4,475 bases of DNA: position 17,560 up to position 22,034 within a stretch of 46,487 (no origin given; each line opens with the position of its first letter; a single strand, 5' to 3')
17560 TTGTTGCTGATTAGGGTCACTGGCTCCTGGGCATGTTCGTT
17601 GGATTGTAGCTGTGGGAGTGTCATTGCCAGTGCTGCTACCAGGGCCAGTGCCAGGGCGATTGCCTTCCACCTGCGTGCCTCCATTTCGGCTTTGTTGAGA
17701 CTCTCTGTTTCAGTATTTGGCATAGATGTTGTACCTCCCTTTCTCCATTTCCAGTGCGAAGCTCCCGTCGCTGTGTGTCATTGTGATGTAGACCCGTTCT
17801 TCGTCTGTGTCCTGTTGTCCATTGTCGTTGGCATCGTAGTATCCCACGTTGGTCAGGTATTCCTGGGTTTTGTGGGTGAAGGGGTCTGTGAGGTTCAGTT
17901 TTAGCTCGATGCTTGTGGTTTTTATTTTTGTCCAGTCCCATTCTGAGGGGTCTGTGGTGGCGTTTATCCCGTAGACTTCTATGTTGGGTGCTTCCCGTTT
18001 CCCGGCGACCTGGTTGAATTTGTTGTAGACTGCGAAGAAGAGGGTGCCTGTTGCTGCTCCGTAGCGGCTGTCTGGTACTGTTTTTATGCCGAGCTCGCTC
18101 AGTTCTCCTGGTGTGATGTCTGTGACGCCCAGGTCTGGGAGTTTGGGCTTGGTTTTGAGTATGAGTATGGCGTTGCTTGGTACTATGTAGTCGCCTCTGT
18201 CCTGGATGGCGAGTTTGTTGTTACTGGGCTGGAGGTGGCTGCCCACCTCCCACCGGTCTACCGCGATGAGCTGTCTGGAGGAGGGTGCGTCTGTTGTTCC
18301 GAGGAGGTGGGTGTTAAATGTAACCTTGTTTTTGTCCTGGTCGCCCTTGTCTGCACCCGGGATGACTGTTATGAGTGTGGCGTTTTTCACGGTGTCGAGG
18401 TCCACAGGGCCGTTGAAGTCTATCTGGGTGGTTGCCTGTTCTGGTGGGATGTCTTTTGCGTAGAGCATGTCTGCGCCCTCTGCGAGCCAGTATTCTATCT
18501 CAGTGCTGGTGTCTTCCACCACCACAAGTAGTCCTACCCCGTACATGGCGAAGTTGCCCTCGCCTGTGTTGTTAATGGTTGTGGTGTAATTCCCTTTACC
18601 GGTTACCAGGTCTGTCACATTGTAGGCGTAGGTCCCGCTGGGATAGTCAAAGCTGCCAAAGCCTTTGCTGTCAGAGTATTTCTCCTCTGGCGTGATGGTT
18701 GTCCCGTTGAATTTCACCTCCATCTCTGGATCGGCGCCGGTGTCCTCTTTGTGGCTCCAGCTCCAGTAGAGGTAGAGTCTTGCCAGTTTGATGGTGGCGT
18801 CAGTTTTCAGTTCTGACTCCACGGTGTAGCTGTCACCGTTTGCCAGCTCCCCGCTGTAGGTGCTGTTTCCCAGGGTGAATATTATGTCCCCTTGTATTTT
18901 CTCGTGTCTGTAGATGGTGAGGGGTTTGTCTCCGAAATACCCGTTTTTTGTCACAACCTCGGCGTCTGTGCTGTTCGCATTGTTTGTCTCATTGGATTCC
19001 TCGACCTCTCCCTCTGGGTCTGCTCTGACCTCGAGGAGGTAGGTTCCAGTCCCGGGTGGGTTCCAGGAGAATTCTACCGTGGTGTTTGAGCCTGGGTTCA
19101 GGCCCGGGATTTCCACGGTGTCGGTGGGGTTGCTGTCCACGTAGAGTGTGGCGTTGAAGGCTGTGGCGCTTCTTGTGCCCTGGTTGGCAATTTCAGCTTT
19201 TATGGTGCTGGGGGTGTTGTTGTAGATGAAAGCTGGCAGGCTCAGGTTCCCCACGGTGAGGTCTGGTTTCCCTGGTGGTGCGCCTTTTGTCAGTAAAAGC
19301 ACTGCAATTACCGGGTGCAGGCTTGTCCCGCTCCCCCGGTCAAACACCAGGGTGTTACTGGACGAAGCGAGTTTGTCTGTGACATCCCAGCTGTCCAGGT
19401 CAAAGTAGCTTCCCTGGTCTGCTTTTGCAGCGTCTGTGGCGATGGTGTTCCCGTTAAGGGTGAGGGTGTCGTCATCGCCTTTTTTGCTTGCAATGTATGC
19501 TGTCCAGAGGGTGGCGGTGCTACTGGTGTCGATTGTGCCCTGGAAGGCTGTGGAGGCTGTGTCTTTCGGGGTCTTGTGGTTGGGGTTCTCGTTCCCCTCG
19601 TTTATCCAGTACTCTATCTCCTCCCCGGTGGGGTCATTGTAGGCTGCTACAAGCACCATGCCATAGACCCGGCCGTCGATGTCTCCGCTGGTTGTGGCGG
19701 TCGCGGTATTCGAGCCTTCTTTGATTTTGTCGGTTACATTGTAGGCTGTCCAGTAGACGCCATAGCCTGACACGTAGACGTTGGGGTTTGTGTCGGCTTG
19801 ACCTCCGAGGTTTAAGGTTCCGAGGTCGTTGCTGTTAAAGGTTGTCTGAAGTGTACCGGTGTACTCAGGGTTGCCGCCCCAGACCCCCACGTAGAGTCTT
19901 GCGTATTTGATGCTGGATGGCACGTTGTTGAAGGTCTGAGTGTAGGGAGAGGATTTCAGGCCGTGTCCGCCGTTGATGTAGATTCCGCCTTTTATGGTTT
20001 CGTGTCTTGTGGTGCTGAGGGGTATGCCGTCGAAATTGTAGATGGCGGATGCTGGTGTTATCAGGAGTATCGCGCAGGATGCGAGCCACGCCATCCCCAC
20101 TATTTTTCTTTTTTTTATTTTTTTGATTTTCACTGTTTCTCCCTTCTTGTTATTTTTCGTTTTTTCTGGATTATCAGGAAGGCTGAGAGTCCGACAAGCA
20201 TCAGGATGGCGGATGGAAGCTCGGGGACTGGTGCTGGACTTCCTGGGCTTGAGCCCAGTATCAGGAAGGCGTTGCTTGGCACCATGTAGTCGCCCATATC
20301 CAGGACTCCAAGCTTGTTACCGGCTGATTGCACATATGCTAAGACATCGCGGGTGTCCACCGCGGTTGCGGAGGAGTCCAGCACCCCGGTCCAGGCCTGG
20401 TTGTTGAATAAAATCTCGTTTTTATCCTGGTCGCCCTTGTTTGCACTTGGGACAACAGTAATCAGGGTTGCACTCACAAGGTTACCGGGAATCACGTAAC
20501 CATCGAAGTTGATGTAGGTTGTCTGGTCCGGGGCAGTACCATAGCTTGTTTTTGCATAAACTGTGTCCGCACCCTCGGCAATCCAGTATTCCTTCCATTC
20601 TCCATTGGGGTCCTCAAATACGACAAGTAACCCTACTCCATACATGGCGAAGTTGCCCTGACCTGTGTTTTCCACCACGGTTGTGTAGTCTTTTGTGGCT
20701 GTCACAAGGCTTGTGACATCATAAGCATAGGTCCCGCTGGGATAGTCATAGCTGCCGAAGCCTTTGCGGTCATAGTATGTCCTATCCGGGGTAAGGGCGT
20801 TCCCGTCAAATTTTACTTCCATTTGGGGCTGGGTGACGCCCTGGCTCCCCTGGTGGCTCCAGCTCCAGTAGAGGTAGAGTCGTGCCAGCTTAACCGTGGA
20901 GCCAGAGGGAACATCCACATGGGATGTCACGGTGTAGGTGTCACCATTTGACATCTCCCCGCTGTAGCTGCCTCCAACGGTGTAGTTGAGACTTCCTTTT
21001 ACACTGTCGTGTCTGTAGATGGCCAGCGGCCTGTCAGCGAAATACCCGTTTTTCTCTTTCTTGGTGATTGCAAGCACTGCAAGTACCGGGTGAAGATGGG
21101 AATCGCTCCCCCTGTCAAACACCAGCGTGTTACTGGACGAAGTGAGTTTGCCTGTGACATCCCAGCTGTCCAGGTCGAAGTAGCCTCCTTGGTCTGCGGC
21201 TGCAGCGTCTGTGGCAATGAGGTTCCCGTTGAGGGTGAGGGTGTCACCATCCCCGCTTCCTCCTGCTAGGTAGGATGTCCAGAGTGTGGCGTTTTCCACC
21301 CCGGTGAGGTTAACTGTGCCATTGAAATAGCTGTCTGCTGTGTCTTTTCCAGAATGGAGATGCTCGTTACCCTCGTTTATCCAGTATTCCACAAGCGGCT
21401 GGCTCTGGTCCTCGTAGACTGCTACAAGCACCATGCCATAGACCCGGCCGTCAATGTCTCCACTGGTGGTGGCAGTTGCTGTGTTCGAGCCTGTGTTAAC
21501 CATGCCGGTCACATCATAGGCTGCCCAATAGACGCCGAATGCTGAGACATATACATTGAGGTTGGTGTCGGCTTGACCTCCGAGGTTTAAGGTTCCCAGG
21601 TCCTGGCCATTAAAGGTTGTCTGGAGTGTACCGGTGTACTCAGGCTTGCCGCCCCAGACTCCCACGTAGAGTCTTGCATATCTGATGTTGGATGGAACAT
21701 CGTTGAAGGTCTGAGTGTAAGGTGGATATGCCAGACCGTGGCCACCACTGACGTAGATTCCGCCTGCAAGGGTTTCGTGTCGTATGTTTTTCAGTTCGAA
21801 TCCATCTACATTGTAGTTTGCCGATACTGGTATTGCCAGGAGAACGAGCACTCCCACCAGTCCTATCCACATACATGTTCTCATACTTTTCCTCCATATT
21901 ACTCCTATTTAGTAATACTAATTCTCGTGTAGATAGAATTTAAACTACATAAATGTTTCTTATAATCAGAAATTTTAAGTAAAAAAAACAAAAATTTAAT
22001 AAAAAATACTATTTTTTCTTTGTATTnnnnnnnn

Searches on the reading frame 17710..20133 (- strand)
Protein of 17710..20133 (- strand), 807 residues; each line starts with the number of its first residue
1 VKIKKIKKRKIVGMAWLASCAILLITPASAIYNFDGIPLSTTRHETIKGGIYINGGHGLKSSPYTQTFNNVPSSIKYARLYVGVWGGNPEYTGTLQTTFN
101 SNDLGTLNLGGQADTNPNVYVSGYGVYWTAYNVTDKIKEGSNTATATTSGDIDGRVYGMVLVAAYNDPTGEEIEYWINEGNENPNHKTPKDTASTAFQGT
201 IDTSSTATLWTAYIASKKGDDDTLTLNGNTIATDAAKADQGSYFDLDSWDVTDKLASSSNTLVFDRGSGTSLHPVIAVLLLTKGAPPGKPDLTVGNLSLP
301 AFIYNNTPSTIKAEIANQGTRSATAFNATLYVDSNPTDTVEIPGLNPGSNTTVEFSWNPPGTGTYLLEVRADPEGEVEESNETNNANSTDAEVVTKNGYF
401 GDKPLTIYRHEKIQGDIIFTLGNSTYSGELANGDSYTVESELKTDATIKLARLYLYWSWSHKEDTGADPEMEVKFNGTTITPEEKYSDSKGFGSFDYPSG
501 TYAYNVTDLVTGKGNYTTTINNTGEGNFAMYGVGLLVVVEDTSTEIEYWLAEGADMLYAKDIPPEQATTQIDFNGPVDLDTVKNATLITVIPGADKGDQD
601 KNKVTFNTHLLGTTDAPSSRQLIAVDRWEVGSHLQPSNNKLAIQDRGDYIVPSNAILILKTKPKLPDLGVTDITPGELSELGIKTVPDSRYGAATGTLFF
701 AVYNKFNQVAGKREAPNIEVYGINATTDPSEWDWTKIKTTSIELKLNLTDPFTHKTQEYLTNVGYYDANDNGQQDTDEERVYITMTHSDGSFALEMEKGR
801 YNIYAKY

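Call 68: search_protein_families(library=pfam, proteins=[window:17710-20133:-], max_evalue=0.00001)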
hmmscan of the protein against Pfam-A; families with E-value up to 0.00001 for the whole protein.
window:17710-20133:- (807 aa): 2 families
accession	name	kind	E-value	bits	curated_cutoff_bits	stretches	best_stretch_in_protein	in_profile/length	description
PF11824.13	DUF3344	-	5.2e-114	380.9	27.2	2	398-659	1-274/275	Protein of unknown function (DUF3344)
PF07705.17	CARDB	-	1.5e-28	99.4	22.7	1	289-388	1-100/101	CARDB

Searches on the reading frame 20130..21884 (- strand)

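Call 68: search_protein_families(library=pfam, proteins=[window:20130-21884:-], max_evalue=0.00001)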
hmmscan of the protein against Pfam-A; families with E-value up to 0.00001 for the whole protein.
window:20130-21884:- (584 aa): 1 family
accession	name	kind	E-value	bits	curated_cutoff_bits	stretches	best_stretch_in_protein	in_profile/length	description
PF11824.13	DUF3344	-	2.6e-109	365.5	27.2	2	280-543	1-274/275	Protein of unknown function (DUF3344)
